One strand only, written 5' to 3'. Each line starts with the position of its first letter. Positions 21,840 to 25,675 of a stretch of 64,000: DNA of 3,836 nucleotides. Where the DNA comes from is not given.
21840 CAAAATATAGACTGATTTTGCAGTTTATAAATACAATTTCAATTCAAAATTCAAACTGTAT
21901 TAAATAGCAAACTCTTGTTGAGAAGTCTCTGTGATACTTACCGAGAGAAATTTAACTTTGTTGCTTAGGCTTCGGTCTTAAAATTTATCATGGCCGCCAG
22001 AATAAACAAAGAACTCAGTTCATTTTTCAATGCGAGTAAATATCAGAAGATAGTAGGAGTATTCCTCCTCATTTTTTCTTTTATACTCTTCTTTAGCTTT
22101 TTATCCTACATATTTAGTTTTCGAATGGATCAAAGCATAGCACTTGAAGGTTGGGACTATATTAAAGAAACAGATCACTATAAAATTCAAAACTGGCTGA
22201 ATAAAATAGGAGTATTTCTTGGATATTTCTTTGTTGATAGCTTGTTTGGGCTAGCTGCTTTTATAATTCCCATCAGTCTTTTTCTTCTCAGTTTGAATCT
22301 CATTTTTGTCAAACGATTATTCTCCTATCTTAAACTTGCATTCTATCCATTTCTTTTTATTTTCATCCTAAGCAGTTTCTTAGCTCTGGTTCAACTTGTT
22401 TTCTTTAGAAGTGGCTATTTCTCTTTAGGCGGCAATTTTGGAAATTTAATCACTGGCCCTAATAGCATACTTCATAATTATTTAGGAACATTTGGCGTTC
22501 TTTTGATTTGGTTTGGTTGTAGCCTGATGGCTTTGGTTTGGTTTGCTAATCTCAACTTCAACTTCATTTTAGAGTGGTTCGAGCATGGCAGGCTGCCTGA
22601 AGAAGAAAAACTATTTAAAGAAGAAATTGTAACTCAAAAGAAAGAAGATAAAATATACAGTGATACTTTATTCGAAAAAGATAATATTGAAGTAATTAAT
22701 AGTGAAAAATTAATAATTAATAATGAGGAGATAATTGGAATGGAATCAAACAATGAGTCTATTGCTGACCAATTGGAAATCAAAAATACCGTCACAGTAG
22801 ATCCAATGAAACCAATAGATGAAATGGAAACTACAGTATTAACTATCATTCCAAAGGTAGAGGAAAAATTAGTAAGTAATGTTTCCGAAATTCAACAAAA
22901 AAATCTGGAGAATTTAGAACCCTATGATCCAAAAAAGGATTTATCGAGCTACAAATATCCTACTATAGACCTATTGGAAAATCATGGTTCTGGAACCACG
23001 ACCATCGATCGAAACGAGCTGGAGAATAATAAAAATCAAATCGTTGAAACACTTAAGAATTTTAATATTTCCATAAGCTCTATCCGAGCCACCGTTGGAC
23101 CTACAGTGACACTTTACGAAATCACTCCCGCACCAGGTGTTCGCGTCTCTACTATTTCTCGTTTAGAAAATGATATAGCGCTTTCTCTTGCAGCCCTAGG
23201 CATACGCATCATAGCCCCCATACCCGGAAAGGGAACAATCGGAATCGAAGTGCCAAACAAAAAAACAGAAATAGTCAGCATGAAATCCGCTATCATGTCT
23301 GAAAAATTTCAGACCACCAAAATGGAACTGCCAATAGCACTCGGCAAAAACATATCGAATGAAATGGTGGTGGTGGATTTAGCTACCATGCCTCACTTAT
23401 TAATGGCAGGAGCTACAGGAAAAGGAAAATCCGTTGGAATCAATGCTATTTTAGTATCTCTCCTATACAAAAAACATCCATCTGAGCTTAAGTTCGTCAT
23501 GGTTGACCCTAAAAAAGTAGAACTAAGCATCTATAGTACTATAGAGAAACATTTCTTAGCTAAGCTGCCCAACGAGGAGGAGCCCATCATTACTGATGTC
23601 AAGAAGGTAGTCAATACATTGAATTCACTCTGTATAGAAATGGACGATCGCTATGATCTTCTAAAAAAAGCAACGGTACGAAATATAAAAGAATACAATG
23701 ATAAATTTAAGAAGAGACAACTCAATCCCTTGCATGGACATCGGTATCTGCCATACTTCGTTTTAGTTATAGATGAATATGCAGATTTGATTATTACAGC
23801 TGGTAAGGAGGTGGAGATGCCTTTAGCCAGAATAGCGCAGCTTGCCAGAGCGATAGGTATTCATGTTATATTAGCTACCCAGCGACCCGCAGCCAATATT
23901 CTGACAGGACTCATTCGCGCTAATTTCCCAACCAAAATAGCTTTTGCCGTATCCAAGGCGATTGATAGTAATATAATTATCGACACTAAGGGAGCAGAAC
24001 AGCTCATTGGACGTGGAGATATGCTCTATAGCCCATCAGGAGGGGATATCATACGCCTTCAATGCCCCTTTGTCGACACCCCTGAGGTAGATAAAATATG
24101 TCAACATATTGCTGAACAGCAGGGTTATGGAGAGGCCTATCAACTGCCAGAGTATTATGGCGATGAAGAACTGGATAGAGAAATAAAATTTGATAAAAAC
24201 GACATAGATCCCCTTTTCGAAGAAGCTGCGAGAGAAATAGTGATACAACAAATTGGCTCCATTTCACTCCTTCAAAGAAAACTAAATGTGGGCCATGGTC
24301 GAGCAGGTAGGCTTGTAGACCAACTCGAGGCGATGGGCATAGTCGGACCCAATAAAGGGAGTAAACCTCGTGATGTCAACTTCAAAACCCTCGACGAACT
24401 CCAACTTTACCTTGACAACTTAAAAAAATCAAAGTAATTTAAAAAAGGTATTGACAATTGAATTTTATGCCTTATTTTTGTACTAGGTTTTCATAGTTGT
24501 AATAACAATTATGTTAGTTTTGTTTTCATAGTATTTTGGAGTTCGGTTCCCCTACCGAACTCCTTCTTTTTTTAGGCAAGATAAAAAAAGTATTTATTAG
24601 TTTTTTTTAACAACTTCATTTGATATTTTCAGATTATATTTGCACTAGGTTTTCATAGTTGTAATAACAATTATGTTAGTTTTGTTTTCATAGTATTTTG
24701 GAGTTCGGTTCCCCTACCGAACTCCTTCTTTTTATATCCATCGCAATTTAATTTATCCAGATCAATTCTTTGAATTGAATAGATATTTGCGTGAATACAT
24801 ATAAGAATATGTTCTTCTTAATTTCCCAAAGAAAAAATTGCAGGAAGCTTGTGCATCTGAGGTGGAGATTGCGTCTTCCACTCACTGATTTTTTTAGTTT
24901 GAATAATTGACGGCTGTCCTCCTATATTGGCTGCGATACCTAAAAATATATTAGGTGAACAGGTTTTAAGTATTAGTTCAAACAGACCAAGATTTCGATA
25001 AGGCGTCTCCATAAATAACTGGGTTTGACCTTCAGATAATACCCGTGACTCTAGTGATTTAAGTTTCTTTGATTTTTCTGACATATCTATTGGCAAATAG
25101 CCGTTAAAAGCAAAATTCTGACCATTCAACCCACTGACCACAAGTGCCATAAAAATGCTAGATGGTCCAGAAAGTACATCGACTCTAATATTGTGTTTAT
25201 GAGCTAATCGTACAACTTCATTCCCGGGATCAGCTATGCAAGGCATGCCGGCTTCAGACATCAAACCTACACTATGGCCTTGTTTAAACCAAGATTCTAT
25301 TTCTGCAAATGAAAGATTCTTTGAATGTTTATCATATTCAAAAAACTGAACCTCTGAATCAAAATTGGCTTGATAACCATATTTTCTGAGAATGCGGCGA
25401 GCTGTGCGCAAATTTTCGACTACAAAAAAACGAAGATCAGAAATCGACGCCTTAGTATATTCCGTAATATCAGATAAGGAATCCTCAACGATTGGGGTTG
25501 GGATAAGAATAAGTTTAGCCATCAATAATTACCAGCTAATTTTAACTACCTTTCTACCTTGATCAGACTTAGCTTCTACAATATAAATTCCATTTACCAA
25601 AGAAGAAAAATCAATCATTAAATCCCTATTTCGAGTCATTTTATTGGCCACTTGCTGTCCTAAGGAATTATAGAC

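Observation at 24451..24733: Tandem pair of near-identical promoter-to-terminator ~90-nt units: candidate novel duplicated sRNA with an anti-start-codon (UUUUCAU) seed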

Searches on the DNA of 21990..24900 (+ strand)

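Call 5: search_rna_families(source=window, start=24300, end=24900, threshold=evalue, max_evalue=10, show_alignments=3)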
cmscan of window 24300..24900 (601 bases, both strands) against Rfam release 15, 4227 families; matches with E-value up to 10: 8.
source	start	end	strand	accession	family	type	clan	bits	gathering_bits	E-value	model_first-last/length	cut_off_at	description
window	24659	24732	+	RF02846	Ref84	Gene; antisense;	-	18.8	52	9.3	1-87/87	no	Enterococcus sRNA 84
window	24611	24665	-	RF01604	plasmodium_snoR28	Gene; snRNA; snoRNA; CD-box;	-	18.6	63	5.1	1-78/78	no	small nucleolar RNA snoR28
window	24659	24747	-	RF03162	TD-2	Gene; sRNA;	CL00124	18.1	48.7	5.3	1-98/98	no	TD-2 RNA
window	24665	24739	+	RF02366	Yfr19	Gene; sRNA;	-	17.4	70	8.7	1-82/82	no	Cyanobacterial functional RNA 19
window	24340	24407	-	RF03897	mir-4077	Gene; miRNA;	-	17.2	83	4.1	1-56/56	no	mir-4077 microRNA precursor family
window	24524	24537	+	RF00184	PVX_3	Cis-reg;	-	13.5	42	3.7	37-50/54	no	Potato virus X cis-acting regulatory element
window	24686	24699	+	RF00184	PVX_3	Cis-reg;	-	13.5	42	3.7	37-50/54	no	Potato virus X cis-acting regulatory element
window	24852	24900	+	RF02924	skipping-rope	Gene; sRNA;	-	12.9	36.7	6.9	1-45/80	3'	skipping-rope RNA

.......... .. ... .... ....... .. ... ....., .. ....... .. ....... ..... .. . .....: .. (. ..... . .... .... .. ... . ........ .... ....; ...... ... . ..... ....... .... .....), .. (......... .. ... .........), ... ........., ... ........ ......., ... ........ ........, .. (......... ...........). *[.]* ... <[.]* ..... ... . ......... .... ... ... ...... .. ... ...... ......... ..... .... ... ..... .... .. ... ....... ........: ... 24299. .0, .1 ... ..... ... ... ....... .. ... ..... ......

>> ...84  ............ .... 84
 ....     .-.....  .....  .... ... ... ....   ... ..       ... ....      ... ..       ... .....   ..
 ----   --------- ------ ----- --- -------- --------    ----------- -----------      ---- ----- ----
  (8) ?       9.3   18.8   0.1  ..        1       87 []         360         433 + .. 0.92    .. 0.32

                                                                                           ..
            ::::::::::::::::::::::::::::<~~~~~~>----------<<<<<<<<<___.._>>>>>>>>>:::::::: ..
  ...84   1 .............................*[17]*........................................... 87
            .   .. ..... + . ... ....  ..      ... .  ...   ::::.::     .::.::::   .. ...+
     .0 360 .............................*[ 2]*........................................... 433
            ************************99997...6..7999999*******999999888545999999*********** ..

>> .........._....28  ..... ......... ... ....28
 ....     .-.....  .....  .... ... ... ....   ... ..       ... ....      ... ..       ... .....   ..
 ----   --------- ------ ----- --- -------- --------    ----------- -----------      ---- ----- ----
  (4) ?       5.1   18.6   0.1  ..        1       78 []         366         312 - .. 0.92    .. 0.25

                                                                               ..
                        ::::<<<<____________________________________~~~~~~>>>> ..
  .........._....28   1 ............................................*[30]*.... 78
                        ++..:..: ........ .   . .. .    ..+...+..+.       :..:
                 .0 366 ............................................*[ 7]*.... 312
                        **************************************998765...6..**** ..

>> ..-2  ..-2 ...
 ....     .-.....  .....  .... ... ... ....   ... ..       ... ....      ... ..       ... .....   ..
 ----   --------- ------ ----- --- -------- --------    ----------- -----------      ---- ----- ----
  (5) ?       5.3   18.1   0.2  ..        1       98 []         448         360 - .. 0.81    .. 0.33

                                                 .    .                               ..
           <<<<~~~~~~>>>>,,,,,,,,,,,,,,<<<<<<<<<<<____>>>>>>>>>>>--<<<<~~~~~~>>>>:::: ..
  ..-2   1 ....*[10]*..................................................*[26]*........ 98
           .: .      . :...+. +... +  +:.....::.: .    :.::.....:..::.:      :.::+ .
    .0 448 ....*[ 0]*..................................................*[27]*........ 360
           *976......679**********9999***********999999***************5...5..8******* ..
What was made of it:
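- On MasB/BTnc201 (RF04177): The window units give no hit (call 5).
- Closest known: MasB / BTnc201. Different: The window units give no hit even at E <= 10 (call 5).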

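Call 40: build_rna_model(alignment_id=A2, structure=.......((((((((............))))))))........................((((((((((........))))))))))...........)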
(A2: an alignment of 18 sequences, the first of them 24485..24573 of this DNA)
Model R1 built from alignment A2 (18 sequences, 98 columns); structure: as given.
model positions 87; base pairs 18; branch points 1; effective number of sequences 1.41; information 0.654 bits per position. Calibrated on 0.2 Mb of random sequence (short: E-values are rough).
structure used (alignment columns):
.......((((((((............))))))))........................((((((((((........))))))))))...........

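Call 41: search_with_rna_model(model_id=R1, sources=[window, L001, L005, L007, L008, L009, L010, L011, L012, L013, L014, L015, L016, L017, L018, L019, L020, L021, L022, L023, L029, L043, L044, L048, L049, L050, L053, L059, L066], max_evalue=1, make_alignment=true)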
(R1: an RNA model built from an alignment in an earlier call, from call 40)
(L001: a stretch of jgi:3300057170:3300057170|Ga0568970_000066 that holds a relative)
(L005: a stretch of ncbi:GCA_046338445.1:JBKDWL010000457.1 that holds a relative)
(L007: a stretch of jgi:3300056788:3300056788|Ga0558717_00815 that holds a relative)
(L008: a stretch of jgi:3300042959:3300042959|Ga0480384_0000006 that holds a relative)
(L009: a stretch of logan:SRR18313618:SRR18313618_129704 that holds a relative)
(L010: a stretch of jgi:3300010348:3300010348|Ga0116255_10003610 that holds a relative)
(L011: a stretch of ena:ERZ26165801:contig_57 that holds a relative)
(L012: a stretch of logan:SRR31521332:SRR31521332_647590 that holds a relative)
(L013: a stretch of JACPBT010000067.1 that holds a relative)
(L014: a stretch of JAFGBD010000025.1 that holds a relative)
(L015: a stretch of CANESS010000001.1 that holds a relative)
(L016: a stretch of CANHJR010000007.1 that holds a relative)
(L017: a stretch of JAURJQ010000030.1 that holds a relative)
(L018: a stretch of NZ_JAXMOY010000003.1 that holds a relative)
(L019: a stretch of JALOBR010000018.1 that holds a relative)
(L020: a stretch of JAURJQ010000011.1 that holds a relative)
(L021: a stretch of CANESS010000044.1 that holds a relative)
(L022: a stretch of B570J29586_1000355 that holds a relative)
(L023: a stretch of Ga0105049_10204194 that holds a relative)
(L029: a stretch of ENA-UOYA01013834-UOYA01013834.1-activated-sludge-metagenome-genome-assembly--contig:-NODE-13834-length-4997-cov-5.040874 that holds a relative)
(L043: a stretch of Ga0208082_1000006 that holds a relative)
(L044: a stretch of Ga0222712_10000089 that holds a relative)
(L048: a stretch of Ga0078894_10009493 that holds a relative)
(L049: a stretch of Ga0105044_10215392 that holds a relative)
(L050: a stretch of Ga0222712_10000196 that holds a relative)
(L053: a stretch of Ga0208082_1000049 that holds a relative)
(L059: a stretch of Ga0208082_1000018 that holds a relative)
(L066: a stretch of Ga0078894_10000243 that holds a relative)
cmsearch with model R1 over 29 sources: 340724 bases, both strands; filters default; matches with E-value up to 1: 40.
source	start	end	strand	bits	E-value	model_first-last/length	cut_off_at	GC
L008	12512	12598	+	112.9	2e-20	1-87/87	no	0.31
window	24485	24571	+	111.5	4.1e-20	1-87/87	no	0.32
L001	5496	5582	+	111.5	4.1e-20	1-87/87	no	0.32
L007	12484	12570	+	111.5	4.1e-20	1-87/87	no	0.32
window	24647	24733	+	111.5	4.1e-20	1-87/87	no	0.32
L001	5658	5744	+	111.5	4.1e-20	1-87/87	no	0.32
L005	5496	5582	+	111.5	4.1e-20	1-87/87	no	0.32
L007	12646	12732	+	111.5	4.1e-20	1-87/87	no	0.32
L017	3882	3968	-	110.1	7.7e-20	1-87/87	no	0.31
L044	3909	3995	-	110.1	7.7e-20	1-87/87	no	0.31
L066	2432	2518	+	110.1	7.7e-20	1-87/87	no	0.31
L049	1528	1615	-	110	8.4e-20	1-87/87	no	0.31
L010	12855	12942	+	109.4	1.1e-19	1-87/87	no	0.31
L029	4793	4880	+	109.4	1.1e-19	1-87/87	no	0.31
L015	776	862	-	108.8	1.5e-19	1-87/87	no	0.32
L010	12998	13086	+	108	2.1e-19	1-87/87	no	0.31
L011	21937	22023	+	107.7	2.5e-19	1-87/87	no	0.32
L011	12521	12608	+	106.9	3.6e-19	1-87/87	no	0.31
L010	12673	12761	+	106.1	5.4e-19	1-87/87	no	0.33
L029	4611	4699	+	106.1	5.4e-19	1-87/87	no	0.33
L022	4459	4544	+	106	5.7e-19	1-87/87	no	0.31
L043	1739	1824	-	106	5.7e-19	1-87/87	no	0.31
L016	2352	2436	+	102.2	3.4e-18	1-87/87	no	0.34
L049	1358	1444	-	102.1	3.7e-18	1-87/87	no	0.32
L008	12857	12950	+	93.9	1.9e-16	1-87/87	no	0.36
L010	12516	12599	+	93.7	2e-16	1-87/87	no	0.38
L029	4454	4537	+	93.7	2e-16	1-87/87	no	0.38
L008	12681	12773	+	91.4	6.4e-16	1-87/87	no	0.34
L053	9499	9592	-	88.6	2.4e-15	1-87/87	no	0.37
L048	4811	4890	-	82.5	4.4e-14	1-87/87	no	0.36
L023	327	407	-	82.5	4.6e-14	1-87/87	no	0.37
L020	5682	5761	+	79.3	2.1e-13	1-87/87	no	0.36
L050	1618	1697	+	79.3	2.1e-13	1-87/87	no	0.36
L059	13769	13848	+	79.3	2.2e-13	1-87/87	no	0.38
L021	2500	2579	+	78.7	2.8e-13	1-87/87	no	0.36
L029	4936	4997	+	71.4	9.6e-12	1-62/87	3'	0.27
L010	12900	12982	-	25.4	0.038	1-87/87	no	0.27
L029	4838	4920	-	25.4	0.038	1-87/87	no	0.27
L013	945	1024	+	22.4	0.16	1-87/87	no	0.28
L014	70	148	+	21.8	0.21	1-87/87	no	0.23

Alignment A3: 40 matches aligned to the model, 111 columns, each read 5' to 3' on its own strand. Consensus structure (alignment columns), stored with it:
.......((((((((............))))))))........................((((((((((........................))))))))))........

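Call 58: search_with_rna_model(model_id=R1, sources=[L069, L070, L071, L072], max_evalue=1, show_alignments=3)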
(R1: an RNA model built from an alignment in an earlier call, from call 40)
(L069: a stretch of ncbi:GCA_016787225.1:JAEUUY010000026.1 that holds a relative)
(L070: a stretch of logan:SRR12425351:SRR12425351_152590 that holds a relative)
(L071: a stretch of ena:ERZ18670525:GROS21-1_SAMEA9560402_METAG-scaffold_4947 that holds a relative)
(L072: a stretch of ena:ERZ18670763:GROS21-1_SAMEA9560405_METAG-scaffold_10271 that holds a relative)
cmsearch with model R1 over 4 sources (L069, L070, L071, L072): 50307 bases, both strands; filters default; matches with E-value up to 1: 6.
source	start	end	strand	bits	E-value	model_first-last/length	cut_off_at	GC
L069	7217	7303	+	112.9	3e-21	1-87/87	no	0.31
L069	7376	7463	+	110.3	1.1e-20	1-87/87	no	0.32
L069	7262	7343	-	21.1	0.044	1-87/87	no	0.28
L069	20071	20133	-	16.7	0.37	1-87/87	no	0.25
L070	10984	11046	-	16.7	0.37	1-87/87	no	0.25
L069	7421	7508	-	16.3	0.44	1-87/87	no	0.32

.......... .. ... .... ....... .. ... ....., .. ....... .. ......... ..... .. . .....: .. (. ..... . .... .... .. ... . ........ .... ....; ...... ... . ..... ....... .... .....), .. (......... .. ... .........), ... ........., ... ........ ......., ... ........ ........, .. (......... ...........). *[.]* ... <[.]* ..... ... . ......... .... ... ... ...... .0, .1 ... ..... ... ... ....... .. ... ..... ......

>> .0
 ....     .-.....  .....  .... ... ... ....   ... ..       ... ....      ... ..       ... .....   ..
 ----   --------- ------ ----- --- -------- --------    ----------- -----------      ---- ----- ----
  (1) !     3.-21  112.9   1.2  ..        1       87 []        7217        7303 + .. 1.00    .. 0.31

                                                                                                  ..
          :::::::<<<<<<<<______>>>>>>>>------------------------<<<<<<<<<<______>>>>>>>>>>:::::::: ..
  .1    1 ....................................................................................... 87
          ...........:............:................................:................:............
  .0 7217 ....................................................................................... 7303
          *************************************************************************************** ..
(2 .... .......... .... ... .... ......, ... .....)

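Call 73: search_with_rna_model(model_id=R1, sources=[window, L008, L010, L011, L015, L016, L020, L022, L023, L048, L049, L053, L059, L069], max_evalue=0.000001, make_alignment=true)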
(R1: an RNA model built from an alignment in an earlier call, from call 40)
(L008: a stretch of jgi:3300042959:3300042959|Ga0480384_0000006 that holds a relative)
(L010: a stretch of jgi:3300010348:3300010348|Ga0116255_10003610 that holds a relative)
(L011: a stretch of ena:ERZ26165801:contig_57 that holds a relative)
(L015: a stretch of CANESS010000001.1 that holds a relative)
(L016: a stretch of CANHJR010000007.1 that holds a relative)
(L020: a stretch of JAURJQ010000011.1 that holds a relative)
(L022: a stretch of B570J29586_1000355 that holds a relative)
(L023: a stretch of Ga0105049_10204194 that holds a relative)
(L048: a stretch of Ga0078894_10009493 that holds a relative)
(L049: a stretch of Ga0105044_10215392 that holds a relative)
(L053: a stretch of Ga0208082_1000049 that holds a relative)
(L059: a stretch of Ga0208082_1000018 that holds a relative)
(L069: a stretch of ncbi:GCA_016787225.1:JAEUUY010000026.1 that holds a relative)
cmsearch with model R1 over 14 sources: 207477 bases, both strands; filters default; matches with E-value up to 0.000001: 23.
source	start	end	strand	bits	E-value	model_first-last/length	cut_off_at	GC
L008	12512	12598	+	112.9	1.2e-20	1-87/87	no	0.31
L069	7217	7303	+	112.9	1.2e-20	1-87/87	no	0.31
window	24485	24571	+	111.5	2.5e-20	1-87/87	no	0.32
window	24647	24733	+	111.5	2.5e-20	1-87/87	no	0.32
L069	7376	7463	+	110.3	4.4e-20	1-87/87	no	0.32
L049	1528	1615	-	110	5.1e-20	1-87/87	no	0.31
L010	12855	12942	+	109.4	6.6e-20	1-87/87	no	0.31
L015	776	862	-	108.8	9.1e-20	1-87/87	no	0.32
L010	12998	13086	+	108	1.3e-19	1-87/87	no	0.31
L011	21937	22023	+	107.7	1.5e-19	1-87/87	no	0.32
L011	12521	12608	+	106.9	2.2e-19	1-87/87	no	0.31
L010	12673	12761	+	106.1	3.3e-19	1-87/87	no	0.33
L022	4459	4544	+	106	3.4e-19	1-87/87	no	0.31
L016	2352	2436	+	102.2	2.1e-18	1-87/87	no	0.34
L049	1358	1444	-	102.1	2.3e-18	1-87/87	no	0.32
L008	12857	12950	+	93.9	1.2e-16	1-87/87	no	0.36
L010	12516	12599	+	93.7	1.2e-16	1-87/87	no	0.38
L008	12681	12773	+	91.4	3.9e-16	1-87/87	no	0.34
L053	9499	9592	-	88.6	1.4e-15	1-87/87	no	0.37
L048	4811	4890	-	82.5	2.7e-14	1-87/87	no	0.36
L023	327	407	-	82.5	2.8e-14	1-87/87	no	0.37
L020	5682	5761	+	79.3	1.3e-13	1-87/87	no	0.36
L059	13769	13848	+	79.3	1.3e-13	1-87/87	no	0.38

Alignment A4: 23 matches aligned to the model, 95 columns, each read 5' to 3' on its own strand. Consensus structure (alignment columns), stored with it:
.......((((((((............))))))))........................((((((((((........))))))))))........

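Call 79: search_rna_families(source=L010, start=12460, end=13120, threshold=evalue, max_evalue=1)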
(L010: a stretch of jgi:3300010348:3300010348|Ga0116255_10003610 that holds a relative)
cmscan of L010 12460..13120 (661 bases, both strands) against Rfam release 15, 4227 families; matches with E-value up to 1: 1.
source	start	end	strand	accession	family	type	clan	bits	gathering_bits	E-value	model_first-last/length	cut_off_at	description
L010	12895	12996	-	RF03546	Flavivirus-5UTR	Cis-reg;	CL00129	21.1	80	0.069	1-156/156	no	Flavivirus 5' UTR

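Call 86: search_with_rna_model(model_id=R1, source=window, filters=off, max_evalue=5)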
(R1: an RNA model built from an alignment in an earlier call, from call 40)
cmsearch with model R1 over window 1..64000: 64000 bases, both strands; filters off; matches with E-value up to 5: 17.
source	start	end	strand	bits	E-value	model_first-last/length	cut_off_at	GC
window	24485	24571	+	111.5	7.7e-21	1-87/87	no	0.32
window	24647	24733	+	111.5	7.7e-21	1-87/87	no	0.32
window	24530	24615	-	19.3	0.13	1-87/87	no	0.3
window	5058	5125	-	18.6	0.19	1-87/87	no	0.26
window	46487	46548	-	14.9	1.1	1-87/87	no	0.31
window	56785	56867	+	13.9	1.8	1-87/87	no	0.35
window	24700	24725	-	13.6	2.1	54-79/87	no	0.62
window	54738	54821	-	13.5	2.2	1-87/87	no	0.39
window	63758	63810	-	13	2.8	1-87/87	no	0.36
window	23420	23479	-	12.9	2.9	1-87/87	no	0.32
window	16562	16615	-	12.9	2.9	1-87/87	no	0.26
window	8694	8758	-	12.8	3.1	1-87/87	no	0.32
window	21378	21440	+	12.7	3.2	1-87/87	no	0.22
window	33230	33320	+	12.4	3.7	1-87/87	no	0.25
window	57655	57745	-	12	4.4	1-87/87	no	0.31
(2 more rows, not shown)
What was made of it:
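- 24485..24573 (+): sRNA copy 1. 5' single strand AGGUUUU 24485-91; hairpin 1 24492-24513; invariant 28-nt core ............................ 24514-24541, whose first 24 nt (24514-24537) are unpaired and whose last GGAG opens the terminator; terminator stem-loop 24538-24563; U-run 24564-24573. cmsearch 111.5 bits, E = 4e-20 (calls 41, 86).
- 24647..24733 (+): sRNA copy 2. AGGUUUU 24647-53; hairpin 1 24654-24675; invariant 28-nt core 24676-24703, of which 24676-24699 are unpaired; terminator 24700-24725; U-run 24726-24733. cmsearch 111.5 bits (calls 41, 86).
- On REP/MITE-like dispersed repeat: There are two copies in 64 kb with filters off (call 86).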

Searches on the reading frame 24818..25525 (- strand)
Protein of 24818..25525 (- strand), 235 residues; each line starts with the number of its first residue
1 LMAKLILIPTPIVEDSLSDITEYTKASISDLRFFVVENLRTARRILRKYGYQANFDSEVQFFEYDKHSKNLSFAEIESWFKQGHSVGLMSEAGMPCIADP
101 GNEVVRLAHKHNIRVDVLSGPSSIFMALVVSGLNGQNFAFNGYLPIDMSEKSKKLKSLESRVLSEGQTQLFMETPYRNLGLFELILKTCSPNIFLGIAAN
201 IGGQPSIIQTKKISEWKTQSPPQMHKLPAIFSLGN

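Call 9: search_protein_families(library=pfam, proteins=[window:24818-25525:-])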
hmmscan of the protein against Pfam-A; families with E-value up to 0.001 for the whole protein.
window:24818-25525:- (235 aa): 1 family
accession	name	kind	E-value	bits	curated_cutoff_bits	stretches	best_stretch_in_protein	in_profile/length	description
PF00590.25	TP_methylase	-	1.6e-08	35.2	27.8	1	77-188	72-182/212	Tetrapyrrole (Corrin/Porphyrin) Methylases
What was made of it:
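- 24818..25525 (-): Context: convergent TP_methylase-family gene. It is not part of the element. Call 9.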
